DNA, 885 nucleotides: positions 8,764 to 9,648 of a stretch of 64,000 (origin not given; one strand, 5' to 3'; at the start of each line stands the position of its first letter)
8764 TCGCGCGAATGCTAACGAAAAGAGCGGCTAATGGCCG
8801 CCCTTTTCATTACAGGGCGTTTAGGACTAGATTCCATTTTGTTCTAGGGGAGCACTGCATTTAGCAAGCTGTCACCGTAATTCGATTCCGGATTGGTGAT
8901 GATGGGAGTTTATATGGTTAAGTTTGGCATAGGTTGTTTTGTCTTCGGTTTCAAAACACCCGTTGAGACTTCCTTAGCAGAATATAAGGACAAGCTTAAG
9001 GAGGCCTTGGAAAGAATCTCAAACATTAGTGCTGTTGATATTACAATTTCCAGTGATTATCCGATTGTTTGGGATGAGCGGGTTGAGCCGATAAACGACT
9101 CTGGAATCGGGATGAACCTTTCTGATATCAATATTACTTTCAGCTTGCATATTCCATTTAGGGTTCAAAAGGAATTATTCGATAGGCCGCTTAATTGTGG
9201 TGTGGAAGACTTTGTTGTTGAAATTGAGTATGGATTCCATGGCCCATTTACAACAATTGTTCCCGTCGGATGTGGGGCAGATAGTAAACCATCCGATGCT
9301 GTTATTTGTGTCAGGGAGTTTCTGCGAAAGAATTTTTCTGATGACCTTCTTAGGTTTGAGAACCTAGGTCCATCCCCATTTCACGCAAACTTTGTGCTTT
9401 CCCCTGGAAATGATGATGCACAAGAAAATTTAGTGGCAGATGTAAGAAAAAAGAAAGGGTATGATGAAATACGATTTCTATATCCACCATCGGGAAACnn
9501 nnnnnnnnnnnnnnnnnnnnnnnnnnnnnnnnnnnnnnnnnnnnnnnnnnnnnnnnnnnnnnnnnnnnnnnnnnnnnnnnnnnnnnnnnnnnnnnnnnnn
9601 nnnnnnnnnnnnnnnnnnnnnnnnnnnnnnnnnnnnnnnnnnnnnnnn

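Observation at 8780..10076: AT-rich 355-aa tail-anchored orphan gene bracketed by two copies of the same palindromic hairpin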

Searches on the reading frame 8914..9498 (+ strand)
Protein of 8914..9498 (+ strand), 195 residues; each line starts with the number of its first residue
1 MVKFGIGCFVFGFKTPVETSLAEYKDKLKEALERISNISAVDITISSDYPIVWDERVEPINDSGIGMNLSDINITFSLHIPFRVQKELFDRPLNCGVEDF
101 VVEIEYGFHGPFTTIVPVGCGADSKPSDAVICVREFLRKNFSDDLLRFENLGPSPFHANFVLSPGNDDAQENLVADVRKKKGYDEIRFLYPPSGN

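Call 62: predict_structure(alignment_id=A3)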
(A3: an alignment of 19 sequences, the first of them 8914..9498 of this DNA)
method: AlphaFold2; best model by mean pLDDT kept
length: 195 residues; sequences in the alignment: 19
mean_pLDDT: 88.9   pTM: 0.87
mean pLDDT of the five models: 88.9, 88.7, 88.6, 87.8, 86.1
residues with pLDDT >= 90: 120; 70-90: 61; 50-70: 14; < 50: 0
segments of 3 or more residues with pLDDT < 50: none
pLDDT, mean of each block of 10 residues (from residue 1): 91 93 96 98 94 85 76 96 93 89 89 93 90 95 94 75 78 86 88 73
secondary structure, 60 per line:
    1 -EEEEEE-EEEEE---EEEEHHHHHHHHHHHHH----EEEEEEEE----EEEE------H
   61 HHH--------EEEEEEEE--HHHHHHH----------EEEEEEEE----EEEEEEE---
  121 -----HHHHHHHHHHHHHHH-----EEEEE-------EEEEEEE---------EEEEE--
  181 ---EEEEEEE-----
elements in order: E2-7 E9-13 E17-20 H21-33 E38-45 E50-53 H60-63 E72-79 H82-88 E99-106 E111-117 H126-140 E146-150 E158-164 E174-178 E184-190

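Call 64: fold_search(model_id=the predicted structure, library=pdb)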
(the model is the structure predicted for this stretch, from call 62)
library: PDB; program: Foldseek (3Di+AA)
matches with E <= 10: 754; with E <= 0.001: 0
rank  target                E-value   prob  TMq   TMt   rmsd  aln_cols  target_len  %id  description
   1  6d7y_B                1.5e-03  0.98  0.29  0.35  11.0       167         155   11  1.75 Angstrom Resolution Crystal Structure of the Toxic C-Terminal Tip of CdiA from Pseudomonas aeruginosa in Complex  (released 2019-05-01)
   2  4igx_B                8.2e-02  0.25  0.23  0.28  12.1       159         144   11  Crystal structure of kirola (Act d 11) - triclinic form (released 2013-09-04)
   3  6eqt_B                9.8e-02  0.41  0.25  0.24   9.9       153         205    7  CRYSTAL STRUCTURE OF THE HUMAN KINETOCHORE PROTEIN CENP-N (released 2018-01-17)
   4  4igx_D                1.0e-01  0.15  0.21  0.25  12.8       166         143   11  Crystal structure of kirola (Act d 11) - triclinic form (released 2013-09-04)
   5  4ors_B                1.2e-01  0.08  0.15  0.17  16.1       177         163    5  Three-dimensional structure of the C65A mutant of Human lipocalin-type Prostaglandin D Synthase apo-form (released 2014-08-06)
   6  5tvo_A                1.7e-01  0.14  0.21  0.17  14.6       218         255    9  Crystal structure of Trypanosoma brucei AdoMetDC-delta26 monomer (released 2016-12-28)
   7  3sao_B                1.7e-01  0.07  0.16  0.19  15.4       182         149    8  The Siderocalin Ex-FABP functions through dual ligand specificities (released 2011-12-28)
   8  4run_A                1.9e-01  0.09  0.17  0.20  13.0       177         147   10  Crystal structure of human odorant binding protein OBPIIa (released 2015-04-08)
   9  4ory_H                1.9e-01  0.08  0.16  0.19  16.0       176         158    6  Three-dimensional structure of the C65A-K59A double mutant of Human lipocalin-type Prostaglandin D Synthase holo, seco (released 2014-08-06)
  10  7dru_C                2.0e-01  0.08  0.17  0.21  14.7       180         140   10  Crystal Structure of the Dog Lipocalin Allergen Can f 1 (released 2021-11-10)
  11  1a3y_B                2.2e-01  0.08  0.17  0.20  14.3       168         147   10  ODORANT BINDING PROTEIN FROM NASAL MUCOSA OF PIG (released 1999-02-16)
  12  1ew3                  2.4e-01  0.11  0.19  0.22  15.6       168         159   14  CRYSTAL STRUCTURE OF THE MAJOR HORSE ALLERGEN EQU C 1 (released 2000-05-03)
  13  9lrq_A                2.4e-01  0.06  0.14  0.08  13.3       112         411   11  Indole monooxygenase from Acinetobacter baumannii (released 2025-12-10)
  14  3sao_A                2.4e-01  0.04  0.14  0.15  15.7       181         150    8  The Siderocalin Ex-FABP functions through dual ligand specificities (released 2011-12-28)
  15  3qkg                  2.7e-01  0.08  0.17  0.19  13.4       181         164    8  Crystal structure of alpha-1-microglobulin at 2.3 A resolution (released 2012-02-08)
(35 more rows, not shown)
